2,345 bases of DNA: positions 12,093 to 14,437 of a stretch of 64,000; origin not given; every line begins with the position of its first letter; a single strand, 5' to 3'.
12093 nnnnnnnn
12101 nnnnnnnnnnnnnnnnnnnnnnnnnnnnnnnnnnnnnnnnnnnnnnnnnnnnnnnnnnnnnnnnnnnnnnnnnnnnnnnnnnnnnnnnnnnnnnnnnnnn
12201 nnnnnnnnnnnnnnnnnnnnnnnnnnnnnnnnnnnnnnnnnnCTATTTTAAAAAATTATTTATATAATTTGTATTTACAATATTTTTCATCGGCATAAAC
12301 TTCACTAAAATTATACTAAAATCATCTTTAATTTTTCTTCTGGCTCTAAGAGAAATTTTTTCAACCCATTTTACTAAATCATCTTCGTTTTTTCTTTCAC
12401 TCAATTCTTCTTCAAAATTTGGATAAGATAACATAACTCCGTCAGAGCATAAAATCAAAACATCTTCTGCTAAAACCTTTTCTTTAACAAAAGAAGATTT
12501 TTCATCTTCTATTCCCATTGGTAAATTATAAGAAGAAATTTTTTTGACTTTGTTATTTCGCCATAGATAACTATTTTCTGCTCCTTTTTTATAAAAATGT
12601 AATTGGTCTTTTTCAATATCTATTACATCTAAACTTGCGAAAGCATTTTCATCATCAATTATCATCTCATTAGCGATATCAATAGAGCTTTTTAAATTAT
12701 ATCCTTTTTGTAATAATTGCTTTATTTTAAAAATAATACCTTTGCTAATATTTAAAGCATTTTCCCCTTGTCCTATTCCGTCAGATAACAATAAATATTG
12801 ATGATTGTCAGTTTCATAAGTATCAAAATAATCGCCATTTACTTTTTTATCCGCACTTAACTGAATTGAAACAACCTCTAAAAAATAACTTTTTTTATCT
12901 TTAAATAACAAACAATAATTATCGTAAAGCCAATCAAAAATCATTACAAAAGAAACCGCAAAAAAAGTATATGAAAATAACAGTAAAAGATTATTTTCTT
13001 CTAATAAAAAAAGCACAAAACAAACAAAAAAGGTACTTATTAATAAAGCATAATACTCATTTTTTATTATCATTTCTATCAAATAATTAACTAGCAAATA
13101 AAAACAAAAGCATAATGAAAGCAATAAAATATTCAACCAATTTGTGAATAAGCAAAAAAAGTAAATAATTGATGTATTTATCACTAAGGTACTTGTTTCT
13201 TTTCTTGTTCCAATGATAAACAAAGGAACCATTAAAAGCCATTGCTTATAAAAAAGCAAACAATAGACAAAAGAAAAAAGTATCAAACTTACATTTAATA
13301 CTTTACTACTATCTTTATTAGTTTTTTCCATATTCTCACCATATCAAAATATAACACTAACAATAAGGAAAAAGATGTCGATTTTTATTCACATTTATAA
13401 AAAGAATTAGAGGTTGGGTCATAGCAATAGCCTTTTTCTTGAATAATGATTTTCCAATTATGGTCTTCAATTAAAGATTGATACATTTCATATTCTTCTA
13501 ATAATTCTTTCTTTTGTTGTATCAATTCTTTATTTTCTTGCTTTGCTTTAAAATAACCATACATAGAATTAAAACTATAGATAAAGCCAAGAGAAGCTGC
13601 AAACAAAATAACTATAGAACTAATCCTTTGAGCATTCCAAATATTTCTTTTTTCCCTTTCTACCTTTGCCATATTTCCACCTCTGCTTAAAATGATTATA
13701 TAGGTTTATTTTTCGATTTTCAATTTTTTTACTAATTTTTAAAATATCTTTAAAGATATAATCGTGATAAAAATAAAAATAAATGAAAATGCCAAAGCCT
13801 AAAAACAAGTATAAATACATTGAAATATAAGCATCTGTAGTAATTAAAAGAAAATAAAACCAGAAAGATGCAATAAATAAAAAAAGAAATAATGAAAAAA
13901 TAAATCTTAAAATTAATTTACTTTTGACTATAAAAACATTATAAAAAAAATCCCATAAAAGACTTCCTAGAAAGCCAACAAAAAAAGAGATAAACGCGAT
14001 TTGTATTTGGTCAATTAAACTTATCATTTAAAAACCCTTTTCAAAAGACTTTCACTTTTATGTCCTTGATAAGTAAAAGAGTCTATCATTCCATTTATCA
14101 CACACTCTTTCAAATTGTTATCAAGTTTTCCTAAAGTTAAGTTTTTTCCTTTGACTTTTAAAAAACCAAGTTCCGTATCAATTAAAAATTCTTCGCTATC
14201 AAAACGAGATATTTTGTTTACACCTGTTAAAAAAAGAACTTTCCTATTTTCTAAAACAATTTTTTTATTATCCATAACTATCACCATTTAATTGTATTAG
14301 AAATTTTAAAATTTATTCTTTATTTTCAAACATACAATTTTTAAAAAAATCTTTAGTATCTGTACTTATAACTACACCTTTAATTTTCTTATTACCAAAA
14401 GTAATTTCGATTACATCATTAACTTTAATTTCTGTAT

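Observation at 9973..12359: Integrase-less 2.3 kb islet at the 3' end of the spoIIE-like gene, flanked by 64-bp direct repeats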

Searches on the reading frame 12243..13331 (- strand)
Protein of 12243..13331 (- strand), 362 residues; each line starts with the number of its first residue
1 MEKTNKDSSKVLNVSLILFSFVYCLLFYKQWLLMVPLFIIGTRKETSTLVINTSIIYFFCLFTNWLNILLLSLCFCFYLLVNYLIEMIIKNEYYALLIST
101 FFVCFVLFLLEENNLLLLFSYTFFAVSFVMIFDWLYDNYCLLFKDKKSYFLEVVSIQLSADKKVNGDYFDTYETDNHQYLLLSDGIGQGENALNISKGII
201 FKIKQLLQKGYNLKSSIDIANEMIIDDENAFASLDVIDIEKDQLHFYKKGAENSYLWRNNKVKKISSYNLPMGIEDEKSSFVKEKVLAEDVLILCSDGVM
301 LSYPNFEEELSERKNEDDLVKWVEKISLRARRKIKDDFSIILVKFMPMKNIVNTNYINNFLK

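Call 4: search_protein_families(library=pfam, proteins=[window:12243-13331:-], max_evalue=0.01)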
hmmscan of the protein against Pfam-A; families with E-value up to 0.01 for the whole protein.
window:12243-13331:- (362 aa): 1 family
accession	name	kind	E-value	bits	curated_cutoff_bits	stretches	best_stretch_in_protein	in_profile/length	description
PF07228.17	SpoIIE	-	4.3e-12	46.8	25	1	175-345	2-191/192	Stage II sporulation protein E (SpoIIE)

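Call 10: find_homologous_proteins(query=window:12243-13331:-)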
Query window:12243-13331:- (362 aa): 6 proteins with E <= 0.001 among 3935 candidates.
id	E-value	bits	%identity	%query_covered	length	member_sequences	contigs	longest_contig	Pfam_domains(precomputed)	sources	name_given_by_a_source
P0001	5.6e-185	632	82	96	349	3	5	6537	PF07228.18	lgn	-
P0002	3.0e-173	594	100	76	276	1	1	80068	PF07228.18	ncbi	-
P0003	2.9e-123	430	56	95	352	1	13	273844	PF07228.18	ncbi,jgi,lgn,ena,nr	ncbi:MAG: hypothetical protein E7184_01160 [Erysipelotrichaceae bacterium]|nr:hypothetical protein [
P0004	3.0e-119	416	80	64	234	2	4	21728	PF07228.18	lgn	-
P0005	3.3e-102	360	52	95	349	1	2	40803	PF07228.18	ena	-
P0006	3.2e-101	357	49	97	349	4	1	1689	PF07228.18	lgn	-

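Call 13: find_encoding_contigs(protein=P0004, flank=8000, max_places=4)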
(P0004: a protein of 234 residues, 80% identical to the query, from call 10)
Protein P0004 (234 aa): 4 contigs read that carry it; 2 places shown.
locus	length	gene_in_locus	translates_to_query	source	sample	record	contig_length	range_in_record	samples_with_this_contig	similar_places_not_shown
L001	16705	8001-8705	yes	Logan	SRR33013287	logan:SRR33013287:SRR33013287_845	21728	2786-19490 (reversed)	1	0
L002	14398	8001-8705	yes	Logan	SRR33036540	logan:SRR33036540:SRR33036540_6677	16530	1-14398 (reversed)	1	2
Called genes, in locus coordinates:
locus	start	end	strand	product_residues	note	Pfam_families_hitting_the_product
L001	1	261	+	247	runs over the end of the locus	PF05582:Peptidase_U57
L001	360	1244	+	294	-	-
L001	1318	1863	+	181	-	PF01195:Pept_tRNA_hydro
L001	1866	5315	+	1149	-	PF17757:UvrB_inter, PF02559:CarD_TRCF_RID, PF00270:DEAD, PF00271:Helicase_C, PF03461:TRCF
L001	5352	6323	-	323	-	PF12146:Hydrolase_4, PF00561:Abhydrolase_1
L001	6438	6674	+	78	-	PF01479:S4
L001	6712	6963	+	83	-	PF07873:YabP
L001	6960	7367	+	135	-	-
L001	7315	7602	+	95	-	-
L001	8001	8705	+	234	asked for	PF07228:SpoIIE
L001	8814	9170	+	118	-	PF12844:HTH_19, PF13560:HTH_31, PF01381:HTH_3, PF13443:HTH_26 (weak)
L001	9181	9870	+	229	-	PF06114:Peptidase_M78 (faint)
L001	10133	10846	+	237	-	PF14386:DUF4417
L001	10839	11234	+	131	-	-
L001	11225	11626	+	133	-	-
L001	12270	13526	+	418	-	PF01171:ATP_bind_3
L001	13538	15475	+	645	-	PF00004:AAA, PF17862:AAA_lid_3, PF01434:Peptidase_M41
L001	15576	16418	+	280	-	PF01430:HSP33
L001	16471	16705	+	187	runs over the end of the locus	-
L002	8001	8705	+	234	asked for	PF07228:SpoIIE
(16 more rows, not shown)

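Call 14: find_encoding_contigs(protein=P0003, flank=6000, max_places=3)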
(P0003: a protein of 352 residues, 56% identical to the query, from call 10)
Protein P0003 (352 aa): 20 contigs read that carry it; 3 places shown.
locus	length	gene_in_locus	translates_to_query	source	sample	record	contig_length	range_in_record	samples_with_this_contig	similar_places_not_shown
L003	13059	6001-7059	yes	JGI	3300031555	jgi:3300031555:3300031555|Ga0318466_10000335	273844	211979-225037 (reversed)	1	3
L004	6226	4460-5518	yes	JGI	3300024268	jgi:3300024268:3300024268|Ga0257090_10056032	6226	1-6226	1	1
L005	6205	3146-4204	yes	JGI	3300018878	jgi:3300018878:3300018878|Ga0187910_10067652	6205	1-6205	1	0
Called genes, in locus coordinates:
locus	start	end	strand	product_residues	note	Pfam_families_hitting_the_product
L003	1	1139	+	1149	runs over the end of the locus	PF17757:UvrB_inter, PF02559:CarD_TRCF_RID, PF00270:DEAD, PF04851:ResIII, PF00271:Helicase_C, PF03461:TRCF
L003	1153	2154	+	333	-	PF01408:GFO_IDH_MocA, PF03447:NAD_binding_3 (faint)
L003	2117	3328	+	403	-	-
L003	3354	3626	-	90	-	-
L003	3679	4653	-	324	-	PF12146:Hydrolase_4, PF00561:Abhydrolase_1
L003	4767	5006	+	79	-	PF01479:S4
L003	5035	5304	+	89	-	PF07873:YabP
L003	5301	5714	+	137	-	PF09578:Spore_YabQ (weak)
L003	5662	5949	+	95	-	-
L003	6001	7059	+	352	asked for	PF07228:SpoIIE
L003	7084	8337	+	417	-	PF01171:ATP_bind_3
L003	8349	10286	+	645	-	PF00004:AAA, PF17862:AAA_lid_3, PF01434:Peptidase_M41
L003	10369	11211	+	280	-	PF01430:HSP33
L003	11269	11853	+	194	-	-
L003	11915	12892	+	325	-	PF00724:Oxidored_FMN (faint), PF01207:Dus, PF00977:His_biosynth (weak)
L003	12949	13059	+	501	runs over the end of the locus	PF01336:tRNA_anti-codon, PF00152:tRNA-synt_2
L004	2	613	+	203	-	?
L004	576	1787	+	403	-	-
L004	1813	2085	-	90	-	-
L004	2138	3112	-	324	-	PF12146:Hydrolase_4, PF00561:Abhydrolase_1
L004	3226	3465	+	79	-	PF01479:S4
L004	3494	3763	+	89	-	PF07873:YabP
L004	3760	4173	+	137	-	PF09578:Spore_YabQ (weak)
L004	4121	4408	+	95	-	-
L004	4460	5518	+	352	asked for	PF07228:SpoIIE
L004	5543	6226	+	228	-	?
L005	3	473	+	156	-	?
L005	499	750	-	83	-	-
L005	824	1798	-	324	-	PF12146:Hydrolase_4, PF00561:Abhydrolase_1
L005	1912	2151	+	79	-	PF01479:S4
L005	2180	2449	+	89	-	PF07873:YabP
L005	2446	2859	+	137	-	PF09578:Spore_YabQ (weak)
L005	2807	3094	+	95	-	-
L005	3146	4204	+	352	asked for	PF07228:SpoIIE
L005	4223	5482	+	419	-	PF01171:ATP_bind_3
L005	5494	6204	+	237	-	?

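Call 15: find_encoding_contigs(protein=P0001, flank=6000, max_places=5)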
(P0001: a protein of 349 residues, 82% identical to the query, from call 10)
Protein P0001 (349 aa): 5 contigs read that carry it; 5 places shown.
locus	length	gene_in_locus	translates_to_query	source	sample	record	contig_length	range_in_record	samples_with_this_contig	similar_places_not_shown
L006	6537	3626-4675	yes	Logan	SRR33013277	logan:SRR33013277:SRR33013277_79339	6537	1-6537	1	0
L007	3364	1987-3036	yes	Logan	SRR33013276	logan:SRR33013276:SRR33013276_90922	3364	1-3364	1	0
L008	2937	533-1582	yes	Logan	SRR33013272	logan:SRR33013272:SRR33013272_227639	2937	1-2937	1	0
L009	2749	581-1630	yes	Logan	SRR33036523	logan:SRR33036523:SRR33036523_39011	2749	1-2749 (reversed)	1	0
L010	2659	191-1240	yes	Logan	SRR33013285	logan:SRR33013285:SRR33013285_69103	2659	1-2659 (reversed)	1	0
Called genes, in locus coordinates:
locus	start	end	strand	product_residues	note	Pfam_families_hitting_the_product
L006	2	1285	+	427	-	?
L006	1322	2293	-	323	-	PF12146:Hydrolase_4, PF00561:Abhydrolase_1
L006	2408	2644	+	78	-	PF01479:S4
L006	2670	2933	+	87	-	PF07873:YabP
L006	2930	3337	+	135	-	-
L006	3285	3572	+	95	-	-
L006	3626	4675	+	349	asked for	PF07228:SpoIIE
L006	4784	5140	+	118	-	PF12844:HTH_19, PF13560:HTH_31, PF01381:HTH_3, PF13443:HTH_26 (weak)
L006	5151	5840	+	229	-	PF06114:Peptidase_M78 (faint)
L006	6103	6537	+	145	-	?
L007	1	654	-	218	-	?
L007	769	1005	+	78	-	PF01479:S4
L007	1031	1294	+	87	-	PF07873:YabP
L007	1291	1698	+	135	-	-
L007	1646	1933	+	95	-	-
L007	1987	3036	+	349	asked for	PF07228:SpoIIE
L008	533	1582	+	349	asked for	PF07228:SpoIIE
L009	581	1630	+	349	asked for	PF07228:SpoIIE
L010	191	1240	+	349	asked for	PF07228:SpoIIE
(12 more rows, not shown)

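Call 27: find_encoding_contigs(protein=P0002, flank=3000, max_places=2)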
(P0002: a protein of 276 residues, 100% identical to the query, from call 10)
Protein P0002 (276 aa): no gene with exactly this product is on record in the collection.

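Call 31: search_protein_families(library=padloc, proteins=[L001:8814-9170:+, L001:9181-9870:+, L001:10133-10846:+, L001:10839-11234:+], max_evalue=0.01)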
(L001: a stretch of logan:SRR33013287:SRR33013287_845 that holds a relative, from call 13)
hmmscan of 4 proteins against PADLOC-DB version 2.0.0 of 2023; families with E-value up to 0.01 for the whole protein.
L001:8814-9170:+ (118 aa): 11 families
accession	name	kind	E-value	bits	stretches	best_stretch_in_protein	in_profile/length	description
PDLC02926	HTH_VI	-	7.8e-11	40.1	1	4-58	3-56/92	-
PDLC04142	capH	-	4.4e-09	35.3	1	3-117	7-101/103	capH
PDLC03947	RmrA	-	1e-06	25.9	1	4-62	13-70/383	-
PDLC03665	Control_protein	-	4.2e-06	24.9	1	2-61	8-67/77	control protein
PDLC03944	RmrA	-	0.00013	19.2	1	5-57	9-60/384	-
PDLC03946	RmrA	-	0.00036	17.4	1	2-75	2-73/357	-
PDLC03951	RmrA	-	0.00097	16.2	1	5-58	11-63/400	-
PDLC03949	RmrA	-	0.0013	15.7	1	8-58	8-57/363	-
PDLC03666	Control_protein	-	0.0017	16.8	1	11-62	15-65/77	control protein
PDLC03954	RmrA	-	0.0024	14.9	1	5-58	13-65/380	-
PDLC03948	RmrA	-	0.0081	13.1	0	4-58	10-63/397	-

L001:9181-9870:+ (229 aa): 2 families
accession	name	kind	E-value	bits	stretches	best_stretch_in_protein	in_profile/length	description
PDLC04141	capP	-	1.2e-07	29.5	1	85-176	52-122/242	capP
PDLC03952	RmrA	-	0.0023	14.8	0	150-179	247-276/395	-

L001:10133-10846:+ (237 aa): 0 families

L001:10839-11234:+ (131 aa): 0 families

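Call 36: find_related_loci(query=A2, collection=genome_contigs, flank=8000)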
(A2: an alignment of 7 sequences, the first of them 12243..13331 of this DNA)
Query A2 (362 aa) in genome_contigs; peptide patterns used: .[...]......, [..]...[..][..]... (x = any residue, [..] = any of these).
192 stretches matched a pattern; 2 encode a relative of the query (tblastn E <= 1e-3); 2 distinct loci.
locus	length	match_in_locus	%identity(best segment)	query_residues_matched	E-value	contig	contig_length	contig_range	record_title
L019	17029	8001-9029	56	2-345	1e-129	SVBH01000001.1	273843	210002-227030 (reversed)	MAG: Erysipelotrichaceae bacterium isolate SIG223 NODE_402_length_273843_cov_4.219903, whole genome shotgun sequence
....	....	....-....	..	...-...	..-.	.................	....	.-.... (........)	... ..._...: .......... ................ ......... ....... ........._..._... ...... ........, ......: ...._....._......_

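Call 38: find_related_loci(query=L001:10133-10846:+, collection=viral_contigs, flank=10000)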
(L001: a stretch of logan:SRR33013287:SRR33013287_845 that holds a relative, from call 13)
Query L001:10133-10846:+ (237 aa) in viral_contigs; peptide patterns used: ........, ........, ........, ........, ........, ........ (x = any residue, [..] = any of these).
8 stretches matched a pattern, but none encodes a relative of the query by tblastn (E <= 1e-3).

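Call 39: search_protein_families(library=phrogs, proteins=[L001:8814-9170:+, L001:9181-9870:+, L001:10133-10846:+, L001:10839-11234:+], max_evalue=0.01)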
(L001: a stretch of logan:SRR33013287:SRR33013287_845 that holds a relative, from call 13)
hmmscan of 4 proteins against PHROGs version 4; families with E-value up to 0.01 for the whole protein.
L001:8814-9170:+ (118 aa): 13 families
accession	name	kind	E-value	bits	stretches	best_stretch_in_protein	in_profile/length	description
phrog_8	-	transcription regulation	1.8e-09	38.5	1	1-100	75-171/346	transcriptional regulator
phrog_3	-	transcription regulation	1.1e-08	36.3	1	1-68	87-148/430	transcriptional repressor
phrog_2967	-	transcription regulation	4.3e-06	27.4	1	3-72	11-77/225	transcriptional regulator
phrog_7241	-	transcription regulation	1.3e-05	26.3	1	10-61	69-119/122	transcriptional regulator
phrog_1468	-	transcription regulation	6.5e-05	23.5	1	12-63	17-66/67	transcriptional repressor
phrog_1373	-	transcription regulation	0.00013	23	1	3-75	64-135/166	transcriptional regulator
phrog_4031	-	unknown function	0.00013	21.6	1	3-80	519-596/626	-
phrog_7126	-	DNA, RNA and nucleotide metabolism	0.00023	22.1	1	10-58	25-73/120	HTH DNA binding protein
phrog_2439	-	transcription regulation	0.00058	19.8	1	5-58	10-62/367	transcriptional regulator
phrog_32768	-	unknown function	0.0012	18.7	1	4-66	11-73/446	-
phrog_30998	-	unknown function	0.0024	18.3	1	14-97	116-202/224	-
phrog_5823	-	transcription regulation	0.004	17.4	1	4-59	8-63/404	transcriptional regulator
phrog_34314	-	unknown function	0.0049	16.6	1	8-85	230-305/450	-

L001:9181-9870:+ (229 aa): 4 families
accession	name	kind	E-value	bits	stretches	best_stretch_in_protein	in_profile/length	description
phrog_4031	-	unknown function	1.2e-17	64.6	1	2-172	137-302/626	-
phrog_2439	-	transcription regulation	4.3e-05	23.5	1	97-226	190-285/367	transcriptional regulator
phrog_1516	-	unknown function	0.00015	22.5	1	83-185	70-158/227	-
phrog_87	-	other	0.00095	20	0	8-118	21-99/227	metallo-protease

L001:10133-10846:+ (237 aa): 2 families
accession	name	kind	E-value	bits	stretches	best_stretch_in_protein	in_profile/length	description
phrog_940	-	DNA, RNA and nucleotide metabolism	1.4e-37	130.8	1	26-206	174-356/388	nuclease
phrog_8680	-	unknown function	5.4e-37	128.1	1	23-209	28-211/221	-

L001:10839-11234:+ (131 aa): 1 family
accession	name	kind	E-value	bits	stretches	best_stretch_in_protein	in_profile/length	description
phrog_9479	-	unknown function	1.2e-10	43.1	1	27-105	20-100/136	-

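Call 77: find_encoding_contigs(protein=P0005, flank=3000, max_places=2)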
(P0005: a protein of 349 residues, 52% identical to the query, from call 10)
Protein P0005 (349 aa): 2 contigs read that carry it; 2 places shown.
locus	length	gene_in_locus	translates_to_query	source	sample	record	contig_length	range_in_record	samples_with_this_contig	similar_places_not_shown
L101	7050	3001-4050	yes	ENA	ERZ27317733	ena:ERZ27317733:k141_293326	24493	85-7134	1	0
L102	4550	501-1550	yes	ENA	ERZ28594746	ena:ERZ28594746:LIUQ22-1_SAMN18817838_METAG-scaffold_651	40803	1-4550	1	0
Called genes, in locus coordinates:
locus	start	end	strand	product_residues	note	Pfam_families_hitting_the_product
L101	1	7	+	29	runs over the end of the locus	?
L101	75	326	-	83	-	-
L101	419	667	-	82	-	-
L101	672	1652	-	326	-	PF12146:Hydrolase_4, PF00561:Abhydrolase_1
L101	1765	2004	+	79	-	PF01479:S4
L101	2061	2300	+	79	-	PF07873:YabP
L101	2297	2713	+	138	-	-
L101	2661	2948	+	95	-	-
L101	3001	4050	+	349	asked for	PF07228:SpoIIE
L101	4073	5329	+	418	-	PF01171:ATP_bind_3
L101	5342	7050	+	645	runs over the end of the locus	PF00004:AAA, PF17862:AAA_lid_3, PF01434:Peptidase_M41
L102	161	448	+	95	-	-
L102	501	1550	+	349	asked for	PF07228:SpoIIE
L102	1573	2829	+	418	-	PF01171:ATP_bind_3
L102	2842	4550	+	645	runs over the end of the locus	PF00004:AAA, PF17862:AAA_lid_3, PF01434:Peptidase_M41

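Call 93: search_protein_families(library=ncbifam, proteins=[window:12243-13331:-, L001:10133-10846:+, L001:10839-11234:+, L001:9181-9870:+], max_evalue=0.001)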
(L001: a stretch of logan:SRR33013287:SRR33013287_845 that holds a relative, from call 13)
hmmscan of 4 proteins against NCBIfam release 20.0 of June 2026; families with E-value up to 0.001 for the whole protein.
window:12243-13331:- (362 aa): 2 families
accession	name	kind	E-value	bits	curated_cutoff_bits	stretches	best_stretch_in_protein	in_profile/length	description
TIGR02865.1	spore_II_E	equivalog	5e-27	94.3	490.8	1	142-345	543-763/764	stage II sporulation protein E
NF033484.1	Stp1_PP2C_phos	equivalog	0.00052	19.6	230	0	278-343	166-231/232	Stp1/IreP family PP2C-type Ser/Thr phosphatase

L001:10133-10846:+ (237 aa): 0 families

L001:10839-11234:+ (131 aa): 0 families

L001:9181-9870:+ (229 aa): 0 families

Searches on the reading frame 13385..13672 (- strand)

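Call 96: search_protein_families(library=pfam, proteins=[window:13385-13672:-], max_evalue=0.001)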
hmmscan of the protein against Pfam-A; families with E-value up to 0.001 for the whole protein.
window:13385-13672:- (95 aa): 1 family
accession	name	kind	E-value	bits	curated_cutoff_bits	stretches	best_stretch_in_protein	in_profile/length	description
PF06305.16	LapA_dom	-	0.00078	19.7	28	1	19-60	20-62/64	Lipopolysaccharide assembly protein A domain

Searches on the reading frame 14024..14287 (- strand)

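Call 96: search_protein_families(library=pfam, proteins=[window:14024-14287:-], max_evalue=0.001)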
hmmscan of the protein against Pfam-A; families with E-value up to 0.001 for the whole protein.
window:14024-14287:- (87 aa): 1 family
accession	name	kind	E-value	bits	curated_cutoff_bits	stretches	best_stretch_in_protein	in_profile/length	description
PF07873.16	YabP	-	3.1e-16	59.4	27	1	9-73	2-64/64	YabP family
